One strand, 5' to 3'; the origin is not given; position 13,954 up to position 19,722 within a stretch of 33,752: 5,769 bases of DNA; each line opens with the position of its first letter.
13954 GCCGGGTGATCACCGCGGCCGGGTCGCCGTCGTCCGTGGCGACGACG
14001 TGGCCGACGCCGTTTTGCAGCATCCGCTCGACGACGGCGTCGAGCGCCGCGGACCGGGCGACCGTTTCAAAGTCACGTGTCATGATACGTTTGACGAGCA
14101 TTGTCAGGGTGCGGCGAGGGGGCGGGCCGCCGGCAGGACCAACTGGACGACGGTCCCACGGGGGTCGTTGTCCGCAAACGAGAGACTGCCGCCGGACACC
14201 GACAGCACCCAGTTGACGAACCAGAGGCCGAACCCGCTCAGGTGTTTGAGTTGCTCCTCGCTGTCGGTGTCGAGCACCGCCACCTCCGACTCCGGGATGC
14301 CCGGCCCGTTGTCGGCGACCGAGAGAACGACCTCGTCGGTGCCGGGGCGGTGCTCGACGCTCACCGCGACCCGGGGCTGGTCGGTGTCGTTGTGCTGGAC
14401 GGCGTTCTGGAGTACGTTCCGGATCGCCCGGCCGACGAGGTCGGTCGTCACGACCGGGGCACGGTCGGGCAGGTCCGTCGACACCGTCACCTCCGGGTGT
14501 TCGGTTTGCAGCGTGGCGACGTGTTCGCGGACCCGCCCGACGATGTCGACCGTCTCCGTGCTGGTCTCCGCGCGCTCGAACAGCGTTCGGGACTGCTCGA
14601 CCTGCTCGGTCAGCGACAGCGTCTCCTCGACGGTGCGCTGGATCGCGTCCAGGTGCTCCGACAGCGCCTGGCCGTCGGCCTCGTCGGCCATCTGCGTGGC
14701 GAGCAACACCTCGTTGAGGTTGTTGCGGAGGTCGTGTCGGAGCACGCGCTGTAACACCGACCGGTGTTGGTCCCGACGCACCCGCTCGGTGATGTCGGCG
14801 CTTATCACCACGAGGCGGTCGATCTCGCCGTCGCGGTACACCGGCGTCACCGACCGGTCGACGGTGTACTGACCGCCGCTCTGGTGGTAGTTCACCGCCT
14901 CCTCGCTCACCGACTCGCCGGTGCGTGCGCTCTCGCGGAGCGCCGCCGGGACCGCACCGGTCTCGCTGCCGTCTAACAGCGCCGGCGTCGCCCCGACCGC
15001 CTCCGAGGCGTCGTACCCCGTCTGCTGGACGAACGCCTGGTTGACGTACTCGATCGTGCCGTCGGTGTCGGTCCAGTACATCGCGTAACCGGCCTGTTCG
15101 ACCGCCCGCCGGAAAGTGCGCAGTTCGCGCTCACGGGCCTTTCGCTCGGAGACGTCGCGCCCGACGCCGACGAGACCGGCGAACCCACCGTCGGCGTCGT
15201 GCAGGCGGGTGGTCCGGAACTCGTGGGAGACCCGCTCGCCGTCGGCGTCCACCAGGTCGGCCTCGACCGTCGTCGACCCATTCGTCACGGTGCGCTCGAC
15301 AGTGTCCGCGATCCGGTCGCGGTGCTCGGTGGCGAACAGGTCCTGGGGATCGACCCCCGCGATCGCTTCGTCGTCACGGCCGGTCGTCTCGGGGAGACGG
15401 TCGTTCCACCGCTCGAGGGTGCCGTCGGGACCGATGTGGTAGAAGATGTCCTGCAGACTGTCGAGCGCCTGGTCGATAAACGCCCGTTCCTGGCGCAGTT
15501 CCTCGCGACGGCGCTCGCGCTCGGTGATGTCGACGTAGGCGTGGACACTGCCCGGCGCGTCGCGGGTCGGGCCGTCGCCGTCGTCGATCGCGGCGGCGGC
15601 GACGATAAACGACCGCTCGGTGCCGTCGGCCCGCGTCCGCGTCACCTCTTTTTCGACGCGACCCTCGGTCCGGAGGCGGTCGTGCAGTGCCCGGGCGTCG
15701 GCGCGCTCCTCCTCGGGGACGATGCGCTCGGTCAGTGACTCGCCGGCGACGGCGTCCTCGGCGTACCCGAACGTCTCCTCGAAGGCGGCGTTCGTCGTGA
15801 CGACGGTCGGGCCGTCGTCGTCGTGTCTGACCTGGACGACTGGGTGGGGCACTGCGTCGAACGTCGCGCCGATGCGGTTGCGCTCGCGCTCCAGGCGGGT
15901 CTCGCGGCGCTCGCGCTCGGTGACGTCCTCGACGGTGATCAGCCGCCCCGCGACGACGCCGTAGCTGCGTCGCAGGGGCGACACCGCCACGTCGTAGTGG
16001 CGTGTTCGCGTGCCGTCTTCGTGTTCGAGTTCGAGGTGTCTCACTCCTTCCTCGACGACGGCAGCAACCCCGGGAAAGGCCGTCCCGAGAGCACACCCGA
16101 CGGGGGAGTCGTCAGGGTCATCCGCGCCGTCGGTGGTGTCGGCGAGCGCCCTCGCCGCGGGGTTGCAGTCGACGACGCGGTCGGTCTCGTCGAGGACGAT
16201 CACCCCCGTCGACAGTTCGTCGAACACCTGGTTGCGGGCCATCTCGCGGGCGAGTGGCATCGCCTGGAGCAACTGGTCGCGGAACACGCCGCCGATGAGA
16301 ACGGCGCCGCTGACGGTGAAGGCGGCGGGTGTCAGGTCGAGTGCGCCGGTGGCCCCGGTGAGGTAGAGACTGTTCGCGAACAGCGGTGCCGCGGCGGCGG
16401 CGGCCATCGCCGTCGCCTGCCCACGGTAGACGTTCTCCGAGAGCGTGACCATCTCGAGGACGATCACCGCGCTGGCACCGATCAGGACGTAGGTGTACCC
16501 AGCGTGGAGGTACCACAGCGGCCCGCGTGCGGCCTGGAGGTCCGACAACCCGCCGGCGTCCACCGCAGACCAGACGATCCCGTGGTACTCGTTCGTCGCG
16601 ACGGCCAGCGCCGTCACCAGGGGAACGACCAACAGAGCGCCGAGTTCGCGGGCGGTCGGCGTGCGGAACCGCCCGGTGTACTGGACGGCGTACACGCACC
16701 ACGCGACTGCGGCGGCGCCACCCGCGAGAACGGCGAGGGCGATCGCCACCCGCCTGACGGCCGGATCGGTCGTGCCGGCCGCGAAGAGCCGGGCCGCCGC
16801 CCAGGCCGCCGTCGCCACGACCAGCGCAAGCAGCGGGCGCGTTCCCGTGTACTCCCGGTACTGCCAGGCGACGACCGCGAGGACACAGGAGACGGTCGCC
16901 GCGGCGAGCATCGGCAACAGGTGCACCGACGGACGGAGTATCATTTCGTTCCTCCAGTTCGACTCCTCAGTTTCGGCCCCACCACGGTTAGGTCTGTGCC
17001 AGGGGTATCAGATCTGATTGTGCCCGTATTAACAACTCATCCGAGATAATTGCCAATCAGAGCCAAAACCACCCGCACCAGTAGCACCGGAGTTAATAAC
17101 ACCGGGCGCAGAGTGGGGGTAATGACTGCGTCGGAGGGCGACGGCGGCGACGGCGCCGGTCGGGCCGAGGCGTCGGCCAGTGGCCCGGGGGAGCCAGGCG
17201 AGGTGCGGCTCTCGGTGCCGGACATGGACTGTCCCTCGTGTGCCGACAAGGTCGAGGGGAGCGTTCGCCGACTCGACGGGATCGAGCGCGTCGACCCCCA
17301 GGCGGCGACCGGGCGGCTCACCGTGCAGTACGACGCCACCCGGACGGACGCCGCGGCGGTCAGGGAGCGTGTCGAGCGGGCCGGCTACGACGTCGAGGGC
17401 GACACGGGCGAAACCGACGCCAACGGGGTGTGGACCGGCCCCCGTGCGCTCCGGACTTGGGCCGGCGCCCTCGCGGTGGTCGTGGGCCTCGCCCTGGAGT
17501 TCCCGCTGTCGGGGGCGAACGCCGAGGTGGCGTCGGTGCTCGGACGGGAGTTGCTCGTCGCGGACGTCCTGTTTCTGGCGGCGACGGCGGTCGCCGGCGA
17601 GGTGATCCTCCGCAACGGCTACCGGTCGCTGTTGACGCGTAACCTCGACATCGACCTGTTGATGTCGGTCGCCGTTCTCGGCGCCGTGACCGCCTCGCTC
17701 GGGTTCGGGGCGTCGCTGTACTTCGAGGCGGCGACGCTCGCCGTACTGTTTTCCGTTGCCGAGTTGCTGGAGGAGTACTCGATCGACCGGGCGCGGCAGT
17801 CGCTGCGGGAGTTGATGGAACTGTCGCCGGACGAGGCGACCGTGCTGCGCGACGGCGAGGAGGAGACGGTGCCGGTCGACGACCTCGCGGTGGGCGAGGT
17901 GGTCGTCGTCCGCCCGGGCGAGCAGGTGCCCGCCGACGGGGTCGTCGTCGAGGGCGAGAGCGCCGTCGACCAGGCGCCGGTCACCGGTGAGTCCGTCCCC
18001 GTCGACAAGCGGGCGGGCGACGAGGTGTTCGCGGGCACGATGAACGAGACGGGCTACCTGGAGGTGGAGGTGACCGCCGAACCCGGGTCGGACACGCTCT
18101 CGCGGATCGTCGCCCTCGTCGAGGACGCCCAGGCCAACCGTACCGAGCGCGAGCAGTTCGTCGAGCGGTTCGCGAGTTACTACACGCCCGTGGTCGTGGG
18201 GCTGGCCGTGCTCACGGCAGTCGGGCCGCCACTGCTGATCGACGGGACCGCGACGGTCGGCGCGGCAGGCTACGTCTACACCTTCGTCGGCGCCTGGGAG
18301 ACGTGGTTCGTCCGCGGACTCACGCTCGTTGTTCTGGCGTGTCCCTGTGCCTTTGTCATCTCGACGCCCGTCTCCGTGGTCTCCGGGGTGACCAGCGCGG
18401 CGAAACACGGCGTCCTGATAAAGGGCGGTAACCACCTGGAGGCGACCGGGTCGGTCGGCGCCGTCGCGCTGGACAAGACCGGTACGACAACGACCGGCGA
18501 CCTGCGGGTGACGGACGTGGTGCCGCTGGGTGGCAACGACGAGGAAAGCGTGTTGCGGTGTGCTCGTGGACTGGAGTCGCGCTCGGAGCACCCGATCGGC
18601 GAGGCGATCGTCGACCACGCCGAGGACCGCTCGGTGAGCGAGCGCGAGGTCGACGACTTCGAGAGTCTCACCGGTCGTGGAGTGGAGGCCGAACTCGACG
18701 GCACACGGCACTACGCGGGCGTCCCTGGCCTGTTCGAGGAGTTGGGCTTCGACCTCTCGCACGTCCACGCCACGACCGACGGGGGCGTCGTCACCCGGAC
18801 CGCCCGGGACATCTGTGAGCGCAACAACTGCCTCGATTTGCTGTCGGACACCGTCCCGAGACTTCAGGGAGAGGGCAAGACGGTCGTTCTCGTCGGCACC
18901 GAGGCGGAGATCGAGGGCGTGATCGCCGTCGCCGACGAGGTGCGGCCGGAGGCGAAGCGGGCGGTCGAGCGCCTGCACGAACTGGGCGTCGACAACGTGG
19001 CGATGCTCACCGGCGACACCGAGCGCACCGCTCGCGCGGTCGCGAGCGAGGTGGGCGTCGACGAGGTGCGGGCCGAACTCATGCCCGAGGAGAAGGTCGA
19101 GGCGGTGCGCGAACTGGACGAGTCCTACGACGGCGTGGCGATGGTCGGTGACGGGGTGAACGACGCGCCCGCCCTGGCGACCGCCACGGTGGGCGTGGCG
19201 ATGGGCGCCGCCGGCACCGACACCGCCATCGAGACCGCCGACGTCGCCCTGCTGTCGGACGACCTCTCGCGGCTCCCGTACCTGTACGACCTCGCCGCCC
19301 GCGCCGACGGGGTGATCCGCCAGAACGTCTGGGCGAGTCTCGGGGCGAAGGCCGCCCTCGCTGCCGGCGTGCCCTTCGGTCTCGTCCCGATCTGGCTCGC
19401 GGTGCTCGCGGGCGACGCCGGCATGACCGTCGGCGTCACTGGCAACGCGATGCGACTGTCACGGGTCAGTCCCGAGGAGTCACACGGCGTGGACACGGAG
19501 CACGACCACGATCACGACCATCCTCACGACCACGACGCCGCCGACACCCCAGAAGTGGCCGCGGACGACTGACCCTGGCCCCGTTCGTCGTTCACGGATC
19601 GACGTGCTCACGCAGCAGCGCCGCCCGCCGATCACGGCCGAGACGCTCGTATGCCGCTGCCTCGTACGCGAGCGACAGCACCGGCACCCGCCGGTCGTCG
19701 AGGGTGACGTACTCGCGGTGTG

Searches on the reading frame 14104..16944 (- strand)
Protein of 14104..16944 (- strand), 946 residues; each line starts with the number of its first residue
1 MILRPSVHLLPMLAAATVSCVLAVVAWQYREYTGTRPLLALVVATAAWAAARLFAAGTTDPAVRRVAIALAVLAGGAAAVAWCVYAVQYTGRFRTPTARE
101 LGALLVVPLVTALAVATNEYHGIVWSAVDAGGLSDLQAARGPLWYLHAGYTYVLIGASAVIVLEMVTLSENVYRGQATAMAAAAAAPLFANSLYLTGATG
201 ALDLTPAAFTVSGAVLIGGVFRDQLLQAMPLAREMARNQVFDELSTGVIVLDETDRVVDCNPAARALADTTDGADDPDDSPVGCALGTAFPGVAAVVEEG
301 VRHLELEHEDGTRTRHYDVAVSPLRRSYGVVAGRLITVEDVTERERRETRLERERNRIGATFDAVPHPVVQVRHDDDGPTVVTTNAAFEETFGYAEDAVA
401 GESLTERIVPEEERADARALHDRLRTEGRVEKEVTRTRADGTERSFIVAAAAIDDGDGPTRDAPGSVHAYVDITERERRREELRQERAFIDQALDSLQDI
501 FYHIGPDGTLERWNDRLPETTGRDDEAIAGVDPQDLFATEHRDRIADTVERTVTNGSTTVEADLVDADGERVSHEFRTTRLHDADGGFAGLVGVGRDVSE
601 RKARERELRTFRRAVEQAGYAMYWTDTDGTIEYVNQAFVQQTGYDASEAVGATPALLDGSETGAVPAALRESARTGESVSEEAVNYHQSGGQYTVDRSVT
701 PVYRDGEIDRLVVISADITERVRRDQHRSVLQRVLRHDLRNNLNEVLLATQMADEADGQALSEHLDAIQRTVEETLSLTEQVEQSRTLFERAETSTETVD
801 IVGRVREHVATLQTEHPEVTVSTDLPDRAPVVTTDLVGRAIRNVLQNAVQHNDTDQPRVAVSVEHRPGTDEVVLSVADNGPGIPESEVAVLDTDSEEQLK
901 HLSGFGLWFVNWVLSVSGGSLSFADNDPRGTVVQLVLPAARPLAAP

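Call 8: search_protein_families(library=pfam, proteins=[window:14104-16944:-], max_evalue=0.01)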
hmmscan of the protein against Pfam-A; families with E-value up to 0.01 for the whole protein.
window:14104-16944:- (946 aa): 11 families
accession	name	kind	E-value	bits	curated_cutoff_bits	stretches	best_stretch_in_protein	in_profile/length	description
PF16927.11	HisKA_7TM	-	8.7e-46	157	28.6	1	12-230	2-224/224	N-terminal 7TM region of histidine kinase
PF08448.16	PAS_4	-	9.5e-46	155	23.1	4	494-602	1-109/110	PAS fold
PF13426.13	PAS_9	-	1.2e-32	112.6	27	3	504-600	7-103/103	PAS domain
PF00989.32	PAS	-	1.1e-25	90.3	22.6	2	364-458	9-101/113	PAS fold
PF13188.13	PAS_8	-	3.7e-19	68.3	21.8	3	610-650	2-42/65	PAS domain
PF08447.18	PAS_3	-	4e-17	62.7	25.6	2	382-458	2-80/89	PAS fold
PF02518.31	HATPase_c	-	1.4e-15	58.1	26.4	1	836-940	5-110/111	Histidine kinase-, DNA gyrase B-, and HSP90-like ATPase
PF13581.12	HATPase_c_2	-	3.8e-06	27.4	27.4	1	840-914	35-109/127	Histidine kinase-like ATPase domain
PF13596.12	PAS_10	-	0.00034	21.7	22.1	0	242-342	6-106/106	PAS domain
PF12860.13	PAS_7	-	0.0077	16.8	27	0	242-272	2-32/115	PAS fold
PF00512.31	HisKA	-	0.0094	16.4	26.9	1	731-782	5-57/66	His Kinase A (phospho-acceptor) domain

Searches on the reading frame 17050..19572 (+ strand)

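Call 8: search_protein_families(library=pfam, proteins=[window:17050-19572:+], max_evalue=0.01)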
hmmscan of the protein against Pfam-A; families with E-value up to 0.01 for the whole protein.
window:17050-19572:+ (840 aa): 5 families
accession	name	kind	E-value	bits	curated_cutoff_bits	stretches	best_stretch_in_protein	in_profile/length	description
PF00122.25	E1-E2_ATPase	-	1e-54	185.2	28.1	1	257-453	1-181/181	E1-E2 ATPase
PF00702.32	Hydrolase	-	1.8e-34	120.2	26.4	1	471-712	3-190/191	haloacid dehalogenase-like hydrolase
PF00403.32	HMA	-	1.2e-14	54.9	24.8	1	54-114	2-62/62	Heavy-metal-associated domain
PF12710.13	HAD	-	0.00014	22.8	27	1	630-709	84-188/189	haloacid dehalogenase-like hydrolase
PF08282.18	Hydrolase_3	-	0.0012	19.1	20.9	0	689-732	199-241/255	haloacid dehalogenase-like hydrolase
